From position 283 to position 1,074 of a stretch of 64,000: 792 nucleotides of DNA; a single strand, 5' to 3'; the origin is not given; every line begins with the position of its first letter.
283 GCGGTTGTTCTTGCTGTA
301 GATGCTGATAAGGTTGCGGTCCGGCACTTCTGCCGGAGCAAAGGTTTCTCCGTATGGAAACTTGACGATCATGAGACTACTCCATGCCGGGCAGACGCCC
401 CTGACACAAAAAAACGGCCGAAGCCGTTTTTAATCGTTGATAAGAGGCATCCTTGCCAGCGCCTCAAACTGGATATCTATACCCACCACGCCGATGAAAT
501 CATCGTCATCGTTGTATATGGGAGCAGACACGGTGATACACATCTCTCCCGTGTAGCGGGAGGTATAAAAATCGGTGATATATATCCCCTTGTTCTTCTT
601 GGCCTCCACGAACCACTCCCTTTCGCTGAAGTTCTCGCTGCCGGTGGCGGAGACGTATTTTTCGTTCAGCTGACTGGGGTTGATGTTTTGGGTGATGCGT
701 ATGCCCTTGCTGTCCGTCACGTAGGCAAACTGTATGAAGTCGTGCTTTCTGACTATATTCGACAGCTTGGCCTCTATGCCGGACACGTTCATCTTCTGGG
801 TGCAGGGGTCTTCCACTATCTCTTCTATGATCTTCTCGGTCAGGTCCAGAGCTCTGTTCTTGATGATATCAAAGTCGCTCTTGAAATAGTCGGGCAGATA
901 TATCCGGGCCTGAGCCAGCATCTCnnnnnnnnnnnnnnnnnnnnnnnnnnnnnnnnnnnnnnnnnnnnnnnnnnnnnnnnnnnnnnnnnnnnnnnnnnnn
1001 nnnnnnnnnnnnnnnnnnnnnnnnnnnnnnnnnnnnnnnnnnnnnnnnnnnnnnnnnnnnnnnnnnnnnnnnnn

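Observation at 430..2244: HMGL-family (isopropylmalate/homocitrate/Re-citrate-synthase-like) enzyme carrying a cytoplasmic Cache/PAS-like C-terminal domain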

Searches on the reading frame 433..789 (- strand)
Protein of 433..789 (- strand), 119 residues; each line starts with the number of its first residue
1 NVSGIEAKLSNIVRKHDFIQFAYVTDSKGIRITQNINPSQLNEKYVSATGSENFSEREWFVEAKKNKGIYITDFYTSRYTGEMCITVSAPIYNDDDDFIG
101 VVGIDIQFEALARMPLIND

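Call 8: search_solved_structures(query=window:433-789:-, max_evalue=1, show_alignments=5)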
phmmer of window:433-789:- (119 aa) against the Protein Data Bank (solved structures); distinct sequences matched with E-value up to 1: 22.
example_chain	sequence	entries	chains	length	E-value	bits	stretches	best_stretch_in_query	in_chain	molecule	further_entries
4xmq_A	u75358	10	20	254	1.7e-05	28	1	53-113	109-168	Putative methyl-accepting chemotaxis signal transduction protein | Methyl-accepting chemotaxis protein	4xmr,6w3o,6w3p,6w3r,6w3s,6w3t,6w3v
6iop_A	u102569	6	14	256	2.5e-05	27.5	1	56-114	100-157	Methyl-accepting chemotaxis protein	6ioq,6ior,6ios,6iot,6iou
4jgo_A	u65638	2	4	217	6.9e-05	26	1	52-108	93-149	Sporulation kinase D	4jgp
6pzj_A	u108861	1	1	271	9.3e-05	25.6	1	55-112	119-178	Methyl-accepting chemotaxis protein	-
4jgq_A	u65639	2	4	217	0.00047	23.3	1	52-108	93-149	Sporulation kinase D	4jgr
9nia_A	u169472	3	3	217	0.00087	22.5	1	54-113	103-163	histidine kinase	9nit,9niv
9nj8_A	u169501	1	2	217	0.0044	20.2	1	54-113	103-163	histidine kinase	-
7w0w_A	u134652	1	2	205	0.0056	19.9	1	53-113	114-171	Methyl-accepting chemotaxis protein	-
5ltx_A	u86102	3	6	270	0.024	17.8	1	56-113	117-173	Chemotaxis protein | Methyl-accepting chemotaxis protein PctA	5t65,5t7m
9koo_A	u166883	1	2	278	0.025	17.8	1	56-113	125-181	Methyl-accepting chemotaxis protein PctA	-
3c8c_A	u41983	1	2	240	0.03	17.5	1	57-114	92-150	Methyl-accepting chemotaxis protein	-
6iov_A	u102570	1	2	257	0.033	17.4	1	57-114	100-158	Methyl-accepting chemotaxis (MCP) signaling domain protein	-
5ave_A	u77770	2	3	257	0.033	17.4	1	57-114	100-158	Methyl-accepting chemotaxis (MCP) signaling domain protein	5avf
1k25_A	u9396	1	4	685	0.07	16.3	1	3-96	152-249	low-affinity PENICILLIN-BINDING PROTEIN 2X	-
1pmd_A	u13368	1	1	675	0.13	15.5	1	2-95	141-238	PEPTIDOGLYCAN SYNTHESIS MULTIFUNCTIONAL ENZYME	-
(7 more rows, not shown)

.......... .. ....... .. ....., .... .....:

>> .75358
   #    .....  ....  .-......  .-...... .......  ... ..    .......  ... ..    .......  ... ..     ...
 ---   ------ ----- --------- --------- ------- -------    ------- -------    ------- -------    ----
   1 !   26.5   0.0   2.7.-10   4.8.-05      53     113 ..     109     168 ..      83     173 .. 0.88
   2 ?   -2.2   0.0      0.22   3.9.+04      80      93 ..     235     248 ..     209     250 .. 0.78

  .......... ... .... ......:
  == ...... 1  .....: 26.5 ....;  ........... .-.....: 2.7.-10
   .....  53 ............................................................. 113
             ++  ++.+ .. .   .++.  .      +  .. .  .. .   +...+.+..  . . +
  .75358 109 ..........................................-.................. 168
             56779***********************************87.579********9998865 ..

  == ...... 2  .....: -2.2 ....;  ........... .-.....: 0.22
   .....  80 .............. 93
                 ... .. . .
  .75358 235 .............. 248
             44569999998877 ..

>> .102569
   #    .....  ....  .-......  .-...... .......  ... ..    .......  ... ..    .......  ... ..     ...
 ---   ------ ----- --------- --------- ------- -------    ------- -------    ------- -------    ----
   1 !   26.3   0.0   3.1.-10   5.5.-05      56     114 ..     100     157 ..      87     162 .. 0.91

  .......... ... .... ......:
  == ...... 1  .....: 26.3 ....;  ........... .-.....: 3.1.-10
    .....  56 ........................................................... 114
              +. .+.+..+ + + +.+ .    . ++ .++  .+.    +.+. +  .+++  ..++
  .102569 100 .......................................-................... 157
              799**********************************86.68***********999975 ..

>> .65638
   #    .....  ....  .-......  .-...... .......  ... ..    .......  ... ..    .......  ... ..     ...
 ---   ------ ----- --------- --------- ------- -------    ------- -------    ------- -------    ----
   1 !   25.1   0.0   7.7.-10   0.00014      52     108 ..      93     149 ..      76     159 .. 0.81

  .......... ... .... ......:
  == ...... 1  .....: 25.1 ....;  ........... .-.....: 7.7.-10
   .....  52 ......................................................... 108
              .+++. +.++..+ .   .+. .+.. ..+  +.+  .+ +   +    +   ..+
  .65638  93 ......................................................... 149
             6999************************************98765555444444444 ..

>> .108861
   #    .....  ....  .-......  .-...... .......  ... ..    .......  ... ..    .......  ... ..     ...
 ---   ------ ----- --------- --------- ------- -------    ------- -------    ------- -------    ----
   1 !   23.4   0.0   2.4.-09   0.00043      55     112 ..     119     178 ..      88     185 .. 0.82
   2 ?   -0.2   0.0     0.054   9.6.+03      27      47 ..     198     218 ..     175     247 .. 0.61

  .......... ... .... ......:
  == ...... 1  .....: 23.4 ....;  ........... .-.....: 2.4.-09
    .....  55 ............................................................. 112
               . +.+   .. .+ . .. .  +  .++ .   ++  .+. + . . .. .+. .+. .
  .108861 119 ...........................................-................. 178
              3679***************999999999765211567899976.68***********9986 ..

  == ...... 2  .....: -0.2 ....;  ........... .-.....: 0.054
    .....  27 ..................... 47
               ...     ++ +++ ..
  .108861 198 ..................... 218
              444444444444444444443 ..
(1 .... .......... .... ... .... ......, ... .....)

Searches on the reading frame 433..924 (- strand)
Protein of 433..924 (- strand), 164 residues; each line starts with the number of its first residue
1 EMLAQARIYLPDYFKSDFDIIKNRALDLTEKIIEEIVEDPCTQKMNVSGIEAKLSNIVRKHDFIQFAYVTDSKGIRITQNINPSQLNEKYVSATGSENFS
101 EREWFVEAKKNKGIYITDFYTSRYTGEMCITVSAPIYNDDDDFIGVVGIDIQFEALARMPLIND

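Call 45: search_solved_structures(query=A2, max_evalue=0.1, show_alignments=5)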
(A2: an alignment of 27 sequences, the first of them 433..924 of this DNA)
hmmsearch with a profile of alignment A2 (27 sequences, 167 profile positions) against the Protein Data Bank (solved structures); distinct sequences matched with E-value up to 0.1: 27.
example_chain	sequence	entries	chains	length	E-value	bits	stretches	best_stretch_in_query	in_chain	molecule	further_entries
4xmq_A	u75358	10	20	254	2.6e-11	46.9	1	82-161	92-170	Putative methyl-accepting chemotaxis signal transduction protein | Methyl-accepting chemotaxis protein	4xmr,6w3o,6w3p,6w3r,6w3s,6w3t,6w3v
4jgo_A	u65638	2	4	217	1.8e-10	44.2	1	46-160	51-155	Sporulation kinase D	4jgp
4jgq_A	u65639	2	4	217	2.9e-09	40.2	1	46-160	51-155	Sporulation kinase D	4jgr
7w0w_A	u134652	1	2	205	3e-09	40.2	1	36-163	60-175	Methyl-accepting chemotaxis protein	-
5ltx_A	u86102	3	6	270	1.9e-08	37.6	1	99-162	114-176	Chemotaxis protein | Methyl-accepting chemotaxis protein PctA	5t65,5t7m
9koo_A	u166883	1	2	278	2e-08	37.5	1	99-162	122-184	Methyl-accepting chemotaxis protein PctA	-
6iop_A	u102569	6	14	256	6.7e-06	29.3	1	97-162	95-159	Methyl-accepting chemotaxis protein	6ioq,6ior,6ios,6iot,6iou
3c8c_A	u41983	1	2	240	7.2e-06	29.2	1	101-162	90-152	Methyl-accepting chemotaxis protein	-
5ave_A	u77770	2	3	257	8.1e-06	29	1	101-162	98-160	Methyl-accepting chemotaxis (MCP) signaling domain protein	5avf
6iov_A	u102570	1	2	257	8.2e-06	29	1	101-162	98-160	Methyl-accepting chemotaxis (MCP) signaling domain protein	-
5lt9_A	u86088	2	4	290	1.1e-05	28.6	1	96-162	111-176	Methyl-accepting chemotaxis protein PctB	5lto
5ltv_A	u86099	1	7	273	1.3e-05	28.3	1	89-160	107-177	Chemotactic transducer PctC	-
9nia_A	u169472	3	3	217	1.5e-05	28.2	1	99-162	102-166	histidine kinase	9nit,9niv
7k5n_A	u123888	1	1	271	2.3e-05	27.5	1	90-152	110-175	Sensor domain-containing diguanylate cyclase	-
2bas_A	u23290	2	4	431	0.00013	25.1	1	24-140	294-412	YkuI protein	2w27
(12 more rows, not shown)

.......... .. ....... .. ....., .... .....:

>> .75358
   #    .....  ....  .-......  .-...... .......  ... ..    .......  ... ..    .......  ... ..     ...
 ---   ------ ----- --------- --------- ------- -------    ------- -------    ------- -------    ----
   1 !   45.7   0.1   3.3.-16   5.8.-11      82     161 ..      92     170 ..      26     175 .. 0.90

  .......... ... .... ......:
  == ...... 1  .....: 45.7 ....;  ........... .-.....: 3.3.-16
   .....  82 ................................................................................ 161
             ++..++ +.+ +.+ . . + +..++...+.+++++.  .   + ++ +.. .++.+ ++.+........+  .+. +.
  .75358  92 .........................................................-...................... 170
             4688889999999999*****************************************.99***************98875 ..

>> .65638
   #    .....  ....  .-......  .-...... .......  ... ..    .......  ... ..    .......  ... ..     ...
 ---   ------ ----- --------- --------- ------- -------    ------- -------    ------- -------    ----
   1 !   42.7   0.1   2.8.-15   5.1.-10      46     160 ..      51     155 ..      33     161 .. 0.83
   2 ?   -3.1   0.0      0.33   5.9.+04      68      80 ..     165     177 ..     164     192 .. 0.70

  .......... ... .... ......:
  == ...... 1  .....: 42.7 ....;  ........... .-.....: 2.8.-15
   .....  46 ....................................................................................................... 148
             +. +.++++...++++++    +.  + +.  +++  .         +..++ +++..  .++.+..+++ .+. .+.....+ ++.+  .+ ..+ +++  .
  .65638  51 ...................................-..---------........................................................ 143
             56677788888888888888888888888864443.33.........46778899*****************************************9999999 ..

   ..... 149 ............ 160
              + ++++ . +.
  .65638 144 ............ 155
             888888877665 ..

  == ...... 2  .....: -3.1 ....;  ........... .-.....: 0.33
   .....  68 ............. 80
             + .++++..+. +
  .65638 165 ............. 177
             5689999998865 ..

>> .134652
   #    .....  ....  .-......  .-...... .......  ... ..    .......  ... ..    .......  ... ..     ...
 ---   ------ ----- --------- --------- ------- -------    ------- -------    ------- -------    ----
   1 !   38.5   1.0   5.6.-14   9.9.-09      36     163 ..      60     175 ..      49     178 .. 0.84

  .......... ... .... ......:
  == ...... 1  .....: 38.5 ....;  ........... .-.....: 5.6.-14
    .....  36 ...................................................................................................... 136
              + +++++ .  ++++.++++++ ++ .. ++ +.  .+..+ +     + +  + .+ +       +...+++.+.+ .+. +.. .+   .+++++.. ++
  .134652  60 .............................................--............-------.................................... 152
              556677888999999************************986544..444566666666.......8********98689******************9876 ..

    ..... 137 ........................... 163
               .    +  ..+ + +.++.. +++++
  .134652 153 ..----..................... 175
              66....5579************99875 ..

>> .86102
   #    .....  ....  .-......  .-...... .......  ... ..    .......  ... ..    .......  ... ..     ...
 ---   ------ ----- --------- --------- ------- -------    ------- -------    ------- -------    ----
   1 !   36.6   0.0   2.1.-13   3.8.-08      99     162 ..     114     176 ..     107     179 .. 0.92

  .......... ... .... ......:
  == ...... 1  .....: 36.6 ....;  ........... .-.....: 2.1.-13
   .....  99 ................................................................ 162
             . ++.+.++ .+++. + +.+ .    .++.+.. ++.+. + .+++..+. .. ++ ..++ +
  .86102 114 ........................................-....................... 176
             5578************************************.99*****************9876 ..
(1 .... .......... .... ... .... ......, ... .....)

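Call 56: predict_structure(alignment_id=A3)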
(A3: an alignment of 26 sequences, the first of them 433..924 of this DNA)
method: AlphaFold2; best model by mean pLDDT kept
length: 164 residues; sequences in the alignment: 26
mean_pLDDT: 87.8   pTM: 0.81
mean pLDDT of the five models: 87.8, 87.7, 86.9, 86.1, 85.7
residues with pLDDT >= 90: 97; 70-90: 50; 50-70: 15; < 50: 2
segments of 3 or more residues with pLDDT < 50: none
pLDDT, mean of each block of 10 residues (from residue 1): 66 67 84 95 97 96 94 96 88 83 96 92 89 97 97 83 48
secondary structure, 60 per line:
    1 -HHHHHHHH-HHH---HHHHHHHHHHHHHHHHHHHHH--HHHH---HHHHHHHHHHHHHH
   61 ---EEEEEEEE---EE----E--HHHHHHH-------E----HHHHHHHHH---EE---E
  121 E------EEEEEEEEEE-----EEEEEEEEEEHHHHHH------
elements in order: H2-9 H17-37 H40-43 H47-60 E64-71 H84-90 H103-111 E128-137 E143-152 H153-158

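Call 58: fold_search(model_id=the predicted structure, library=pdb)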
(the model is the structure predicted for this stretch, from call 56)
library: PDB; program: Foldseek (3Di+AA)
matches with E <= 10: 1204; with E <= 0.001: 117
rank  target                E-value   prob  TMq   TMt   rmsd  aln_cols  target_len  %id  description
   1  4jgo_A                2.9e-08  1.00  0.62  0.50   3.8       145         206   16  The crystal structure of sporulation kinase d sensor domain from Bacillus subtilis subsp. (released 2013-05-15)
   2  4jgp_B                1.0e-07  1.00  0.61  0.50   3.8       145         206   16  The crystal structure of sporulation kinase D sensor domain from Bacillus subtilis subsp in complex with pyruvate at 2 (released 2013-05-15)
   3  4jgq_A                1.0e-07  1.00  0.62  0.51   5.1       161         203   15  The crystal structure of sporulation kinase D mutant sensor domain, r131a, from Bacillus subtilis subsp in co-crystall (released 2013-05-15)
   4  4jgr_B                1.1e-07  1.00  0.62  0.50   3.8       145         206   16  The crystal structure of sporulation kinase D mutant sensor domain, R131A, from Bacillus subtilis subsp at 2.4A resolu (released 2013-05-15)
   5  4jgo_B                1.6e-07  1.00  0.61  0.49   3.8       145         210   16  The crystal structure of sporulation kinase d sensor domain from Bacillus subtilis subsp. (released 2013-05-15)
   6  4jgq_B                1.9e-07  1.00  0.62  0.51   3.8       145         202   16  The crystal structure of sporulation kinase D mutant sensor domain, r131a, from Bacillus subtilis subsp in co-crystall (released 2013-05-15)
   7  4jgr_A                2.2e-07  1.00  0.61  0.51   3.8       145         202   16  The crystal structure of sporulation kinase D mutant sensor domain, R131A, from Bacillus subtilis subsp at 2.4A resolu (released 2013-05-15)
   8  4xmr_B                2.5e-07  1.00  0.62  0.42   3.8       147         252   20  Crystal structure of the sensory domain of the Campylobacter jejuni chemoreceptor Tlp3 (CcmL) with isoleucine bound. (released 2015-11-04)
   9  6w3x_A                3.1e-07  1.00  0.60  0.42   4.2       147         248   20  Crystal structure of ligand-binding domain of Campylobacter jejuni chemoreceptor Tlp3 in complex with L-valine (released 2020-05-20)
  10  6w3s_A                3.5e-07  1.00  0.60  0.42   4.2       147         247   20  Crystal structure of ligand-binding domain of Campylobacter jejuni chemoreceptor Tlp3 in complex with L-leucine (released 2020-05-20)
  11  6w3r_A                4.2e-07  1.00  0.62  0.43   3.8       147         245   20  Crystal structure of ligand-binding domain of Campylobacter jejuni chemoreceptor Tlp3 in complex with 3-methylisoleuci (released 2020-05-20)
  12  6w3r_B                6.1e-07  1.00  0.62  0.42   3.7       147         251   19  Crystal structure of ligand-binding domain of Campylobacter jejuni chemoreceptor Tlp3 in complex with 3-methylisoleuci (released 2020-05-20)
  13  6w3p_A                8.8e-07  1.00  0.62  0.44   3.4       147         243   20  Crystal structure of ligand-binding domain of Campylobacter jejuni chemoreceptor Tlp3 in complex with beta-methylnorle (released 2020-05-20)
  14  6w3o_A                8.8e-07  1.00  0.58  0.41   4.0       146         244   21  Crystal structure of ligand-binding domain of Campylobacter jejuni chemoreceptor Tlp3 in complex with 4-methylisoleuci (released 2020-05-20)
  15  4xmr_A                1.3e-06  1.00  0.62  0.43   3.4       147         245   20  Crystal structure of the sensory domain of the Campylobacter jejuni chemoreceptor Tlp3 (CcmL) with isoleucine bound. (released 2015-11-04)
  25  2bas_B                3.3e-06  1.00  0.49  0.23   5.4       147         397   19  Crystal Structure of the Bacillus subtilis YkuI Protein, with an EAL Domain. (released 2005-11-29)
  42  2bas_A                1.8e-05  1.00  0.49  0.22  11.9       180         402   18  Crystal Structure of the Bacillus subtilis YkuI Protein, with an EAL Domain. (released 2005-11-29)
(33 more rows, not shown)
